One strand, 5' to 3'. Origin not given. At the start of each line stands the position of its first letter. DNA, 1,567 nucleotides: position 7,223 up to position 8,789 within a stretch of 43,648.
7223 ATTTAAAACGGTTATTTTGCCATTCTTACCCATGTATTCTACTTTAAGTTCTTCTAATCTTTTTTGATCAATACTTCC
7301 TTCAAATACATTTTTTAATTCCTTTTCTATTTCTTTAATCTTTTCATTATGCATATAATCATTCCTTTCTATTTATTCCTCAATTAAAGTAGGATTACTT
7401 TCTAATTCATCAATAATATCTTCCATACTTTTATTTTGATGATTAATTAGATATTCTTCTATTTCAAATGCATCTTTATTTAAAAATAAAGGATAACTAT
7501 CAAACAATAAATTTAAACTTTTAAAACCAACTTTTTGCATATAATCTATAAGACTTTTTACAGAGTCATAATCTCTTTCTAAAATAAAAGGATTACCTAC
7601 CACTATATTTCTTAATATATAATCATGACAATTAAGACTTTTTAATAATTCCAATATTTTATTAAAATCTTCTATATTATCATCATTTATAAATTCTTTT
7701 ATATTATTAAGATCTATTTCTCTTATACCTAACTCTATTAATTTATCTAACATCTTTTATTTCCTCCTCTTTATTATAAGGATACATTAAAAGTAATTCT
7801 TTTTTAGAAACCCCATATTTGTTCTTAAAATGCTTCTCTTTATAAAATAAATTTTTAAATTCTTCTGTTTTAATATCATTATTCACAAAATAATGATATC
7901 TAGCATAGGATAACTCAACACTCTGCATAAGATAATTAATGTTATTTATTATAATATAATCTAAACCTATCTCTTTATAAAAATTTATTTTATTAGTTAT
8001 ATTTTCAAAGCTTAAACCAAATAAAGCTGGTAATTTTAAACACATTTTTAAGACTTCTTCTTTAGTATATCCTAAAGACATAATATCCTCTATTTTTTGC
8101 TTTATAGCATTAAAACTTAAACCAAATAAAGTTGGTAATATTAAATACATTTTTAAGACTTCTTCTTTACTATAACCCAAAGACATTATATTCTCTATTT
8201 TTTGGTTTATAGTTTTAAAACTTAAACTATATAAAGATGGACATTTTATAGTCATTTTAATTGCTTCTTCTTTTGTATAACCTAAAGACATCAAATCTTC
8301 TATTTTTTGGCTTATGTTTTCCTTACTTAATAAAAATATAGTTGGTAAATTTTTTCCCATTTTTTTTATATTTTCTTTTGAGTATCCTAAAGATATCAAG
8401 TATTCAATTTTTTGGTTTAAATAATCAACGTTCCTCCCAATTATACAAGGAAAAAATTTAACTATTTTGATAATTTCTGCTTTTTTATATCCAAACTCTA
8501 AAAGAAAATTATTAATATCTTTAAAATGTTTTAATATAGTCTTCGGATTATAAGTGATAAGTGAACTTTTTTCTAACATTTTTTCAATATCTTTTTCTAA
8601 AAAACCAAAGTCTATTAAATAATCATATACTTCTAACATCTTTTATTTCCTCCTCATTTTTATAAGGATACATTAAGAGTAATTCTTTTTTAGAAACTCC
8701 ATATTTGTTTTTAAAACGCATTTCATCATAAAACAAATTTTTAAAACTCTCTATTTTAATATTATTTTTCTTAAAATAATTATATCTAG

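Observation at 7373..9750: A Phe-specific T-box leader drives three mTERF-repeat genes placed ahead of pheS-pheT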

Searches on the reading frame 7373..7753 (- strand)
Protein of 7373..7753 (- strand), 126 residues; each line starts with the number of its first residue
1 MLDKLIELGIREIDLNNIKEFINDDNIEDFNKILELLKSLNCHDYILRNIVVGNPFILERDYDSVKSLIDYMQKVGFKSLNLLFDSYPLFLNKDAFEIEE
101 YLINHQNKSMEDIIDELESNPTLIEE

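Call 5: search_protein_families(library=pfam, proteins=[window:7373-7753:-], max_evalue=1)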
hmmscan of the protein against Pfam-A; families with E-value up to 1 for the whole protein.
window:7373-7753:- (126 aa): 2 families
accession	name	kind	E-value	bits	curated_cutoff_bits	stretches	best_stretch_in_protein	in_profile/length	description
PF02536.19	mTERF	-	0.0012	18.3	23.1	1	28-98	144-216/314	mTERF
PF19177.5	DUF5859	-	0.056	14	25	1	45-75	123-153/162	Family of unknown function (DUF5859)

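Call 58: search_solved_structures(query=A6, max_evalue=1)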
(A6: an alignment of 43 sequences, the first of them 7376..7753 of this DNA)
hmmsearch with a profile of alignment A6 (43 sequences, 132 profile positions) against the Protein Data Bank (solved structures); distinct sequences matched with E-value up to 1: 18.
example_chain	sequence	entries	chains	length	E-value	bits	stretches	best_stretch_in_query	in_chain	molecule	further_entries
5cky_O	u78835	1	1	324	2.4e-08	37.1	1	3-87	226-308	Transcription termination factor 1, mitochondrial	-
5crj_O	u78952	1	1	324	2.6e-08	37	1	3-87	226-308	Transcription termination factor 1, mitochondrial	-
3mvb_O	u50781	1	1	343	4.2e-08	36.3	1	3-87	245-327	Transcription termination factor, mitochondrial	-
3n7q_A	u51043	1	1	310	4.9e-08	36.1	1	3-87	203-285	Transcription termination factor, mitochondrial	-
3mva_O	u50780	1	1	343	8.6e-08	35.3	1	3-87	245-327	Transcription termination factor, mitochondrial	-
5co0_O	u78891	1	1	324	8.8e-08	35.2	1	3-87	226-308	Transcription termination factor 1, mitochondrial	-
3n6s_A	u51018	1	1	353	1e-07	35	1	3-87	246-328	Transcription termination factor, mitochondrial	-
5crk_O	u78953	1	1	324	1.7e-07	34.4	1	3-87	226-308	Transcription termination factor 1, mitochondrial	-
9e9c_y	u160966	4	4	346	7.9e-07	32.2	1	3-86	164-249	Transcription termination factor 4, mitochondrial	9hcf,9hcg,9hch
3m66_A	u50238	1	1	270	1.4e-05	28.1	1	3-101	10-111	mTERF domain-containing protein 1, mitochondrial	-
4fp9_B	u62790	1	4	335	4.3e-05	26.6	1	3-67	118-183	mTERF domain-containing protein 2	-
7o9k_A2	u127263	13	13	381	6.1e-05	26.1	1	3-67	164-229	Transcription termination factor 4, mitochondrial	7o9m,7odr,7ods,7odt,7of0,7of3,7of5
4fzv_B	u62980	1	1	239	0.00015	24.8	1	3-67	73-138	mTERF domain-containing protein 2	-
6z1p_BY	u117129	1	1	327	0.00035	23.6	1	9-63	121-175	mS93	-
5egq_A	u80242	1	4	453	0.67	13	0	65-119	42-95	Phenylalanine-4-hydroxylase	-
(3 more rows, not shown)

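Call 61: search_protein_families(library=padloc, proteins=[window:7373-7753:-], max_evalue=0.01)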
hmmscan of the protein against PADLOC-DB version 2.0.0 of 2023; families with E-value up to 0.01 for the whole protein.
window:7373-7753:- (126 aa): 0 families

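Call 62: search_protein_families(library=ncbifam, proteins=[window:7373-7753:-], max_evalue=0.001)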
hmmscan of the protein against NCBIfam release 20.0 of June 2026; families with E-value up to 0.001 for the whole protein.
window:7373-7753:- (126 aa): 0 families

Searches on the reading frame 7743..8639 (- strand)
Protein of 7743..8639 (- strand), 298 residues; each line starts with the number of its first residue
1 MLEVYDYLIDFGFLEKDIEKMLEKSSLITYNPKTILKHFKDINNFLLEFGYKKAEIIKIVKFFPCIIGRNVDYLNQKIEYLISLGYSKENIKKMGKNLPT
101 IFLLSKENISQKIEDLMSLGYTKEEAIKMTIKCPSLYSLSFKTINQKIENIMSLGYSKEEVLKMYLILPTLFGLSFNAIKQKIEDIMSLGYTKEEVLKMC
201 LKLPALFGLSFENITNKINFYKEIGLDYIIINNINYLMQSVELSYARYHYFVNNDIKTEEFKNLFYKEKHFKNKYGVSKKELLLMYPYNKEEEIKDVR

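Call 5: search_protein_families(library=pfam, proteins=[window:7743-8639:-], max_evalue=1)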
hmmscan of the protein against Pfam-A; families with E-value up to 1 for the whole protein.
window:7743-8639:- (298 aa): 18 families
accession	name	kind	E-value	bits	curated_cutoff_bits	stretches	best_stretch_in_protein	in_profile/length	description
PF02536.19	mTERF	-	1.4e-32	113.3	23.1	2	6-151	110-258/314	mTERF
PF00627.37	UBA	-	4.9e-11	42.7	22.4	3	110-128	3-21/37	UBA/TS-N domain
PF07499.19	RuvA_C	-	5.6e-10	40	24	0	116-129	10-23/47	RuvA, C-terminal domain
PF22567.2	UBA_9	-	8.1e-07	29.3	27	0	146-163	7-24/43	UBA-like domain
PF23255.1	DUF7070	-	3.1e-05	24.1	27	0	190-205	18-33/49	Domain of unknown function (DUF7070)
PF18039.7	UBA_6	-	0.0017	18.8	23.5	0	76-98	3-25/42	UBA-like domain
PF24625.1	DUF7626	-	0.0022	18.2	27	1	12-35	16-39/55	Domain of unknown function (DUF7626)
PF02687.27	FtsX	-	0.0029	18.1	25.5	0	150-175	32-57/120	FtsX-like permease C-terminal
PF15991.10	G_path_suppress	-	0.019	15.6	34.3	0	180-206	45-70/288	G-protein pathway suppressor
PF13780.11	DUF4176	-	0.02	15.4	25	0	145-163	55-73/74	Domain of unknown function (DUF4176)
PF07223.17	DUF1421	-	0.036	14.4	22.8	0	148-164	5-21/45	UBA-like domain (DUF1421)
PF04055.27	Radical_SAM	-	0.062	13.9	29.5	0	124-164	91-132/166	Radical SAM superfamily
PF24899.1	UBA_DHX29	-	0.097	12.9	27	1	3-25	4-26/55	ATP-dependent RNA helicase DHX29, UBA domain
PF10145.14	PhageMin_Tail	-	0.15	12.4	33.2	0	89-130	2-39/201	Phage-related minor tail protein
PF11588.13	DUF3243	-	0.2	12.4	27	0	72-98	11-37/79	Protein of unknown function (DUF3243)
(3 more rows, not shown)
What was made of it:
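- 7743..8639 (-): pTERF-B: 298-aa paralogue, 55% identical to A, pI 8.8, four tandem 35-aa repeats. PF02536 at 113.3 bits (call 5).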

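Call 61: search_protein_families(library=padloc, proteins=[window:7743-8639:-], max_evalue=0.01)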
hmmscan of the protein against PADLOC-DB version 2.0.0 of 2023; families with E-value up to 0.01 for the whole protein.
window:7743-8639:- (298 aa): 1 family
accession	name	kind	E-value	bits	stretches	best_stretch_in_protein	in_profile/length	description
PDLC01570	typeIV_Cas11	-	0.0015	17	0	192-215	6-29/117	CAS-IV-A; effector_SS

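Call 62: search_protein_families(library=ncbifam, proteins=[window:7743-8639:-], max_evalue=0.001)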
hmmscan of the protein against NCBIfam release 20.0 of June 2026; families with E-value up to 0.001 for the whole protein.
window:7743-8639:- (298 aa): 2 families
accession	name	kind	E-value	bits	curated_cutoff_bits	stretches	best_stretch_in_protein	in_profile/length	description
TIGR00084.2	ruvA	equivalog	1e-07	31.8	85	0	73-98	159-184/202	Holliday junction branch migration protein RuvA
NF041290.1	StbA_2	equivalog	4.2e-05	24.2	100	0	145-164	14-33/123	plasmid stabilization protein StbA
